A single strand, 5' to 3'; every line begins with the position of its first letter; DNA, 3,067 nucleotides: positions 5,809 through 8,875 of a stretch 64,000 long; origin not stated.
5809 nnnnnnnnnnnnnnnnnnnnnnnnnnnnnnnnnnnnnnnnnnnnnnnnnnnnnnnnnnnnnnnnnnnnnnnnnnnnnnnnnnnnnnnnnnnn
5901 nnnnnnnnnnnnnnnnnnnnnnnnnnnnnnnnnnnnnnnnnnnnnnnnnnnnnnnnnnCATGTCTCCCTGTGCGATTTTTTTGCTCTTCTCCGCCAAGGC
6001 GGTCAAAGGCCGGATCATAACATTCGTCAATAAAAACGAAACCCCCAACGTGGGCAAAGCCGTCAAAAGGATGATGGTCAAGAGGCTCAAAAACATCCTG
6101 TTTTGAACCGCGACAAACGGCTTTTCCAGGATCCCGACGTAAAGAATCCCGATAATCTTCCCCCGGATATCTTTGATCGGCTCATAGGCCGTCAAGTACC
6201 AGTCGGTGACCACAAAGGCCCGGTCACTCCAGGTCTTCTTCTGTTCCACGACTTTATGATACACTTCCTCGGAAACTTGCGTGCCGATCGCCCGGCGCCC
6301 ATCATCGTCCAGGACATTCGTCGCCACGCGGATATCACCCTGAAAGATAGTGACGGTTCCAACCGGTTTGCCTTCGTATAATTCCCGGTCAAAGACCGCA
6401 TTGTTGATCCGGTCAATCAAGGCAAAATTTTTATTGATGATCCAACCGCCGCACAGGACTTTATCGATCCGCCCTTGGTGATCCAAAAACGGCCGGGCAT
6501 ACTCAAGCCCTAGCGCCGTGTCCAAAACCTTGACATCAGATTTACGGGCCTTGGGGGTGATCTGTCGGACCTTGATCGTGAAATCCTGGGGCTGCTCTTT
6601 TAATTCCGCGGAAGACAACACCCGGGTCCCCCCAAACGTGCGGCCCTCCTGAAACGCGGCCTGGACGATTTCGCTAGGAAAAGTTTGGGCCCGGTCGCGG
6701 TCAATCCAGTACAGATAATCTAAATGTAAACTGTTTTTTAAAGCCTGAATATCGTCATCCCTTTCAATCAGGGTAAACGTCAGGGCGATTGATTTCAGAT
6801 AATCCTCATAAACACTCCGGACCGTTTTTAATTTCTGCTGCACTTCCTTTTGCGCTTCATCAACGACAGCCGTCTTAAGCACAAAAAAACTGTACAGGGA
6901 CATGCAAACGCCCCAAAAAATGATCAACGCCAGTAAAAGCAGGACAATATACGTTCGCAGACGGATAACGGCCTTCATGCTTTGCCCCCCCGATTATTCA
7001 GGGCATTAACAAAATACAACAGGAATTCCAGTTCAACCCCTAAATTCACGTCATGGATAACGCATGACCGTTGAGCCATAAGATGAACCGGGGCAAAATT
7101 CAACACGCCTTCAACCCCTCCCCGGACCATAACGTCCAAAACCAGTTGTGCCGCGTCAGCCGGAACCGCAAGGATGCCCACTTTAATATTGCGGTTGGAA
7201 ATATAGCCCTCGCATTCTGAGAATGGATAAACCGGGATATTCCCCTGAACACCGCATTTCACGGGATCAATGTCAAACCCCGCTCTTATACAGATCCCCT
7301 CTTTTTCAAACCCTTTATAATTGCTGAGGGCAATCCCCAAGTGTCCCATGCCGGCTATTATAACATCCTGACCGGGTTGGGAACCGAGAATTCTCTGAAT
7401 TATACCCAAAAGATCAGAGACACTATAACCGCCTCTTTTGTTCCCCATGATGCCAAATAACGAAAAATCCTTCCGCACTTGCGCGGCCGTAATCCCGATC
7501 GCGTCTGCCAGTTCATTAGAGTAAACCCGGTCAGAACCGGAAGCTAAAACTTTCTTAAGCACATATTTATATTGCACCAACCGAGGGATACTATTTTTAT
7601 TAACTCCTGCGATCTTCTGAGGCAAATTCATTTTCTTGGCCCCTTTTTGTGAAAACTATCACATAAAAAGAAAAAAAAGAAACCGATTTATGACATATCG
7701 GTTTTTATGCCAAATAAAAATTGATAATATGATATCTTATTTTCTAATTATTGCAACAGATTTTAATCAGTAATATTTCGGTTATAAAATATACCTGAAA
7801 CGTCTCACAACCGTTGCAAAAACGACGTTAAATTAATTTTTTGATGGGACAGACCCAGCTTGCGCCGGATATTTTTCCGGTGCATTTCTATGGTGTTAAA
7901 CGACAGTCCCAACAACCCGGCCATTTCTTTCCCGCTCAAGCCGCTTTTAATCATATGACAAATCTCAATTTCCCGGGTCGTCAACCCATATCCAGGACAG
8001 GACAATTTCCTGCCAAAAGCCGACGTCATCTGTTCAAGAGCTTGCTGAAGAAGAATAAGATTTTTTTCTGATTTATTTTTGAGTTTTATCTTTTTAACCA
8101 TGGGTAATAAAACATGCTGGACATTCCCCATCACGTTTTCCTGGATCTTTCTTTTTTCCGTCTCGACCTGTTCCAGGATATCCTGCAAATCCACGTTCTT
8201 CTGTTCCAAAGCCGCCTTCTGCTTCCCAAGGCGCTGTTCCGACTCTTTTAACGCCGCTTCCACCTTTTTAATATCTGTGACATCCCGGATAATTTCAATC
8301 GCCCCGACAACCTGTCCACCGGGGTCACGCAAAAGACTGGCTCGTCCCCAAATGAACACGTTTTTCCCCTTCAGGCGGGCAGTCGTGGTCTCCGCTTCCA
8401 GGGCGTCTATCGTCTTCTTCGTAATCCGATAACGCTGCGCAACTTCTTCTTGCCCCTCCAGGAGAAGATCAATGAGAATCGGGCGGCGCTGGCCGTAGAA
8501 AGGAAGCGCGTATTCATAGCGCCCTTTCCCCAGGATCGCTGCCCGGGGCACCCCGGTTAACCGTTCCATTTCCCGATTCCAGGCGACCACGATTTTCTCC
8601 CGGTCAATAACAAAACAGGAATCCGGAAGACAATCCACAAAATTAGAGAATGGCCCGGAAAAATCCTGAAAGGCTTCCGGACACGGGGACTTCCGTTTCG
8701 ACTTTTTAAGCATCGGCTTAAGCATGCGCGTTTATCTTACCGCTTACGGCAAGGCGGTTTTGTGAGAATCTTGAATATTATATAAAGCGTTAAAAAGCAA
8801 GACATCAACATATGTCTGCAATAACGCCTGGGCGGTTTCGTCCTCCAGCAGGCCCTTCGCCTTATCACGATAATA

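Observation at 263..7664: Bifurcating-type [FeFe]-hydrogenase operon with a two-component system built into it and Rex as its first gene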

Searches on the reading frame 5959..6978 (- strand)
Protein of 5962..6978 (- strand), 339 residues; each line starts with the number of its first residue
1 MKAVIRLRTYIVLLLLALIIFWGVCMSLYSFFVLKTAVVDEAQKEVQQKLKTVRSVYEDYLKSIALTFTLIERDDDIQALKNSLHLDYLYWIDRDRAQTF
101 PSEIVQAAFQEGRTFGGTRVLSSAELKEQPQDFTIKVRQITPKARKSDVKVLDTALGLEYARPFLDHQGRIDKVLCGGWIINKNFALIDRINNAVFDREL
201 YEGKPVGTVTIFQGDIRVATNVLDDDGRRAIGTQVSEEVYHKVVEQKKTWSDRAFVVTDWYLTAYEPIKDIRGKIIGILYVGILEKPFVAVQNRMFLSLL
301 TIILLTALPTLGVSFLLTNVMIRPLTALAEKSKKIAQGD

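Call 43: find_homologous_proteins(query=window:5962-6978:-, max_evalue=0.00001)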
Query seq(339 aa) (339 aa): 284 proteins with E <= 0.00001 among 5295 candidates; the best 120 are listed.
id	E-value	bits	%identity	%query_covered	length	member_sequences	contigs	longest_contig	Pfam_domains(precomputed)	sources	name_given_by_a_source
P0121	1.4e-141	489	81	81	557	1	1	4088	PF00672.31,PF17201.11,PF02518.32,PF00512.32,PF17202.11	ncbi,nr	ncbi:MAG TPA: cache domain-containing protein, partial [Candidatus Omnitrophota bacterium]|nr:cache 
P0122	1.6e-88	315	50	92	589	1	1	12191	PF00672.31,PF17201.11,PF02518.32,PF00512.32,PF17202.11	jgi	-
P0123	2.4e-87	311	46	96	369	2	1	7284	PF00672.31,PF17201.11,PF17202.11,PF17203.11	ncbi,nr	ncbi:MAG: cache domain-containing protein, partial [Candidatus Omnitrophica bacterium]|nr:cache doma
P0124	2.7e-86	308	44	99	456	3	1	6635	PF00672.31,PF17201.11,PF00512.32,PF17202.11,PF17203.11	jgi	-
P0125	5.0e-83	297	44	98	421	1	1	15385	PF00672.31,PF17201.11,PF17202.11,PF17203.11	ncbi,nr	ncbi:MAG: cache domain-containing protein, partial [bacterium]|nr:cache domain-containing protein [b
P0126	1.1e-82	296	48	98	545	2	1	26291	PF00672.31,PF17201.11,PF00512.32,PF17202.11,PF17203.11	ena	-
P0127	3.4e-81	291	48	85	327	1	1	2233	PF17201.11,PF17202.11,PF17203.11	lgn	-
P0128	5.2e-81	290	43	99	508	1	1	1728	PF00672.31,PF17201.11,PF17202.11,PF17203.11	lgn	-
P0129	4.9e-80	287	41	98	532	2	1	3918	PF00672.31,PF17201.11,PF17202.11,PF17203.11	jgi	-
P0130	6.5e-80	287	43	98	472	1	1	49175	PF00672.31,PF17201.11,PF00512.32,PF17202.11,PF17203.11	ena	-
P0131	2.7e-79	285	43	93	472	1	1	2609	PF00672.31,PF17201.11,PF00512.32,PF17202.11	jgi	jgi:two-component system NtrC family sensor kinase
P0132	4.9e-79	284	44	98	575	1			PF00672.31,PF17201.11,PF02518.32,PF00512.32,PF17202.11,PF17203.11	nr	nr:cache domain-containing protein [Planctomycetota bacterium]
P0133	1.4e-76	276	43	98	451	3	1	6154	PF00672.31,PF17201.11,PF17202.11,PF17203.11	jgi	jgi:two-component system NtrC family sensor kinase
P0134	1.7e-76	276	48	83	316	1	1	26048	PF17201.11,PF17202.11,PF17203.11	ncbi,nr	ncbi:MAG: cache domain-containing protein, partial [Candidatus Omnitrophica bacterium]|nr:cache doma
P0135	9.7e-76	273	41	98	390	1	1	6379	PF00672.31,PF17201.11,PF17202.11,PF17203.11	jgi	-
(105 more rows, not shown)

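Call 55: predict_structure(alignment_id=A2)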
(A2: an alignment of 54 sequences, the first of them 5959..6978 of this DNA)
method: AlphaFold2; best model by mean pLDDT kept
length: 340 residues; sequences in the alignment: 54
mean_pLDDT: 94.0   pTM: 0.86
mean pLDDT of the five models: 94.0, 93.5, 93.3, 93.1, 92.9
residues with pLDDT >= 90: 285; 70-90: 51; 50-70: 3; < 50: 1
segments of 3 or more residues with pLDDT < 50: none
pLDDT, mean of each block of 10 residues (from residue 1): 74 88 92 92 97 97 95 94 95 97 98 98 96 93 89 98 97 98 96 96 96 98 95 96 97 94 98 98 96 92 92 89 87 86
secondary structure, 60 per line:
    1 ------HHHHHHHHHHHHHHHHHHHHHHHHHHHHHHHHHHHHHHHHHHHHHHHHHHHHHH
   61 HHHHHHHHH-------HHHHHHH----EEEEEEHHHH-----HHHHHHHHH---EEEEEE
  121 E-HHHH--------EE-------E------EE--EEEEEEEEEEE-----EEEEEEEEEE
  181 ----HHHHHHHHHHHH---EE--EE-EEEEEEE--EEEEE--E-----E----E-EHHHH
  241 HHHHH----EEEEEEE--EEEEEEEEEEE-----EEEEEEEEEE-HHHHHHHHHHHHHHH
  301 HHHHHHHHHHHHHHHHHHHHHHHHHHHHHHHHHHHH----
elements in order: H7-69 H77-83 E88-93 H94-97 H103-111 E115-121 H123-126 E155-165 E171-180 H185-196 E207-213 E216-220 H237-245 E250-256 E259-269 E275-284 H286-336

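Call 58: fold_search(model_id=the predicted structure, library=pdb)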
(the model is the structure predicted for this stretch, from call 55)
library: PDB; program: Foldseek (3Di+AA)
matches with E <= 10: 1421; with E <= 0.001: 104
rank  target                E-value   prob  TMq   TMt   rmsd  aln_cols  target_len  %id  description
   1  9a69_B                2.3e-09  1.00  0.45  0.27  11.9       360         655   14  Integrative model of MCPB-MCPC by crosslinking MS and deep learning (released 2024-09-18)
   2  9a5d_A                1.0e-08  1.00  0.18  0.12  53.0       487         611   10  Integrative model of WALK-YYCH by crosslinking MS and deep learning (released 2024-09-18)
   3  9heh                  5.4e-08  1.00  0.35  0.40  11.7       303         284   14  Structure of the ligand binding domain of the chemoreceptor MkcA (DSOMK10_RS0100305) of Dickeya solani MK10 in complex w (released 2025-08-06)
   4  8py0_B                8.3e-08  1.00  0.28  0.59   6.2       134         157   25  Sensor domain of Oscillibacter ruminantium chemoreceptor in complex with formate. (released 2025-02-12)
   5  8py0_A                1.3e-07  1.00  0.28  0.59   6.2       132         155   25  Sensor domain of Oscillibacter ruminantium chemoreceptor in complex with formate. (released 2025-02-12)
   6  6e09_C                1.4e-07  1.00  0.41  0.52   8.3       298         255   11  Crystal Structure of Helicobacter pylori TlpA Chemoreceptor Ligand Binding Domain (released 2018-09-12)
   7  9kpj                  1.8e-07  1.00  0.42  0.51   7.7       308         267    9  Crystal structure of Helicobacter pylori chemoreceptor TlpA ligand-binding domain in complex with indole (released 2025-10-22)
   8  6fu4_A                2.3e-07  1.00  0.32  0.35  11.7       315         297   14  Ligand binding domain (LBD) of the p. aeruginosa histamine receptor TlpQ (released 2018-05-16)
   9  6fu4_B                3.1e-07  1.00  0.31  0.35  11.6       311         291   13  Ligand binding domain (LBD) of the p. aeruginosa histamine receptor TlpQ (released 2018-05-16)
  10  8py1_A                4.0e-07  1.00  0.27  0.57   8.8       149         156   21  Sensor domain of Asticcacaulis benevestitus chemoreceptor in complex with formate. (released 2025-02-12)
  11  6fu4_C                4.0e-07  1.00  0.32  0.36  11.5       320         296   14  Ligand binding domain (LBD) of the p. aeruginosa histamine receptor TlpQ (released 2018-05-16)
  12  8py1_C                5.1e-07  1.00  0.26  0.57   9.6       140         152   23  Sensor domain of Asticcacaulis benevestitus chemoreceptor in complex with formate. (released 2025-02-12)
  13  8py1_B                6.1e-07  1.00  0.27  0.56   9.9       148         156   23  Sensor domain of Asticcacaulis benevestitus chemoreceptor in complex with formate. (released 2025-02-12)
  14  7prq_A                9.4e-07  1.00  0.28  0.30  15.7       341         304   11  Structure of the ligand binding domain of the PctD (PA4633) chemoreceptor of Pseudomonas aeruginosa PAO1 in complex wi (released 2022-05-11)
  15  6e09_A                1.4e-06  1.00  0.40  0.50   8.5       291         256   10  Crystal Structure of Helicobacter pylori TlpA Chemoreceptor Ligand Binding Domain (released 2018-09-12)
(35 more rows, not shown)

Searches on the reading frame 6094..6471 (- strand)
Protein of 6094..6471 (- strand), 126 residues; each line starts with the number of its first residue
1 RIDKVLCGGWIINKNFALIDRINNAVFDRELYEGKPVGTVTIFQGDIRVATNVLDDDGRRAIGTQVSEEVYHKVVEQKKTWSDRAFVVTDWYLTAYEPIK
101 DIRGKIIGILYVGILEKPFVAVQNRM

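Call 61: search_solved_structures(query=window:6094-6471:-, max_evalue=1, show_alignments=4)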
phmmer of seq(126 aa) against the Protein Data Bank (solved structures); distinct sequences matched with E-value up to 1: 2.
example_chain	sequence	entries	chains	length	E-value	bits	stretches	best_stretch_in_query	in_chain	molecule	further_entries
8py0_A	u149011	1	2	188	4.2e-07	33.4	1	28-122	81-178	Ligand Binding domain (LBD) Chemoreceptor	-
8py1_A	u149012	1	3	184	1.3e-06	31.8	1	46-115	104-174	Methyl-accepting chemotaxis protein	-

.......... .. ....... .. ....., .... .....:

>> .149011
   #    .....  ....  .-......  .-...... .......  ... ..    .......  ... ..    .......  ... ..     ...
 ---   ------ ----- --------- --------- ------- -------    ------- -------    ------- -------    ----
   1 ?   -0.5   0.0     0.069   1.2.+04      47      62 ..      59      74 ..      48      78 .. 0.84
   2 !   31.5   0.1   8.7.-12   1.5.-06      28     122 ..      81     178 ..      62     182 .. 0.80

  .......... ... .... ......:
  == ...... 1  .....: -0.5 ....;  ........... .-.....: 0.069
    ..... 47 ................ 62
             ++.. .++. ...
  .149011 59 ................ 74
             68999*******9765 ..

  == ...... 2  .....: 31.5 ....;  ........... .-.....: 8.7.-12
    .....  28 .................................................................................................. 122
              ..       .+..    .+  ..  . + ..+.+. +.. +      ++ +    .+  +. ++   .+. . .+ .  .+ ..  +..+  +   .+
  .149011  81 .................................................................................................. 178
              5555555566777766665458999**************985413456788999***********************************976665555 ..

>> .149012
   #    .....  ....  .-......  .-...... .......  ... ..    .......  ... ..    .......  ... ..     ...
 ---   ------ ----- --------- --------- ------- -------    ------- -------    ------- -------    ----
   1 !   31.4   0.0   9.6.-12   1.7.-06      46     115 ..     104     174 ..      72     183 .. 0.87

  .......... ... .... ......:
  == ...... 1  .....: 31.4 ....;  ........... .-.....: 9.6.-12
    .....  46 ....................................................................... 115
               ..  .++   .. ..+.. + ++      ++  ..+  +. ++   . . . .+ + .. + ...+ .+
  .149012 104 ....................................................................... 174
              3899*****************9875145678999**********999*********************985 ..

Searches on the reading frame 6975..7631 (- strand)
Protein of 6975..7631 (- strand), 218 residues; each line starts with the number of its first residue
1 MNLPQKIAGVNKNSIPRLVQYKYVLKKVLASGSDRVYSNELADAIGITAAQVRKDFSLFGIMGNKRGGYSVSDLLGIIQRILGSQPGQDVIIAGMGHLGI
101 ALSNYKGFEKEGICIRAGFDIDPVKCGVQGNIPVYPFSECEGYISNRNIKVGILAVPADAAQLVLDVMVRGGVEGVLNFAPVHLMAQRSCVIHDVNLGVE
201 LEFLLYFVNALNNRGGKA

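Call 5: search_protein_families(library=pfam, proteins=[window:6975-7631:-], max_evalue=0.01)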
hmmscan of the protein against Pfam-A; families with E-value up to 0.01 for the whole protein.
window:6975-7631:- (218 aa): 2 families
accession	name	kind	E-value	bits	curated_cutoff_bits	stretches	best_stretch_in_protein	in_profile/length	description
PF02629.25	CoA_binding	-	2.6e-14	54.2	22.3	1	89-182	5-97/97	CoA binding domain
PF06971.19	Put_DNA-bind_N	-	5.3e-13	49.3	27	1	12-57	4-49/49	Putative DNA-binding protein N-terminus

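Call 35: search_protein_families(library=ncbifam, proteins=[window:6975-7631:-], max_evalue=0.001)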
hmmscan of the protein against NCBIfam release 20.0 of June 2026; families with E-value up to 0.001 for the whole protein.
window:6975-7631:- (218 aa): 9 families
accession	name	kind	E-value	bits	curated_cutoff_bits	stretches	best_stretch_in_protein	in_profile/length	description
NF003996.0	PRK05472.2-5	equivalog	3.7e-61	206.6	138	1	11-212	3-203/209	redox-sensing transcriptional repressor Rex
NF003995.0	PRK05472.2-4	subfamily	1.8e-58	197.6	126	1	8-212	4-209/213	redox-sensing transcriptional repressor Rex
NF003989.0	PRK05472.1-3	equivalog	3e-49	167.7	177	1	10-211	8-210/215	redox-sensing transcriptional repressor Rex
NF003992.0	PRK05472.2-1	equivalog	6.6e-49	166.3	226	1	9-207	20-219/249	redox-sensing transcriptional repressor Rex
NF003993.0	PRK05472.2-2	equivalog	8.4e-49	166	217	1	7-209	3-206/212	redox-sensing transcriptional repressor Rex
NF003994.0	PRK05472.2-3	equivalog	1.2e-47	162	130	1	8-209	7-209/217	redox-sensing transcriptional repressor Rex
NF003990.0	PRK05472.1-4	equivalog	3.4e-46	157.5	233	1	9-212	6-210/214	redox-sensing transcriptional repressor Rex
NF003988.0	PRK05472.1-1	equivalog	4.9e-42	144.3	321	1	10-210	7-210/214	redox-sensing transcriptional repressor Rex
NF003991.0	PRK05472.1-5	equivalog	3e-34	118.8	198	1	12-211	9-209/211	redox-sensing transcriptional repressor Rex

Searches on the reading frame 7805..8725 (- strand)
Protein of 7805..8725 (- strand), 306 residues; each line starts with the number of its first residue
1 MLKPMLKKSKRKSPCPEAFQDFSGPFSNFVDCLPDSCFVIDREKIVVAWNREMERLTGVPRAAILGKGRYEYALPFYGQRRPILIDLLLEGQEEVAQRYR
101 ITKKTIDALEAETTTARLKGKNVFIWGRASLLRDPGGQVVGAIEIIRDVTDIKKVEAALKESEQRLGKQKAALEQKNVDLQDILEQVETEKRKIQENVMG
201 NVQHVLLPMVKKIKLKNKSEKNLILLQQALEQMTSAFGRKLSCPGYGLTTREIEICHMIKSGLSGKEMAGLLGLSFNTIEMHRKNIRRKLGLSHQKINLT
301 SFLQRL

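Call 5: search_protein_families(library=pfam, proteins=[window:7805-8725:-], max_evalue=0.01)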
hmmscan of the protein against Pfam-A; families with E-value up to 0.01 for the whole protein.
window:7805-8725:- (306 aa): 5 families
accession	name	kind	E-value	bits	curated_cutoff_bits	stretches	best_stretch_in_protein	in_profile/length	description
PF00196.25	GerE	-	8.3e-11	41.8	23.5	1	248-294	3-49/57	Bacterial regulatory proteins, luxR family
PF00989.32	PAS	-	2.1e-10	41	22.6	1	27-149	4-113/113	PAS fold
PF08448.16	PAS_4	-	6.2e-10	39.7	23.1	1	31-151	2-107/110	PAS fold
PF13426.13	PAS_9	-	7.3e-07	29.9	27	1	34-151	1-103/103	PAS domain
PF13188.13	PAS_8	-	0.0012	19.1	21.8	1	26-64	3-38/65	PAS domain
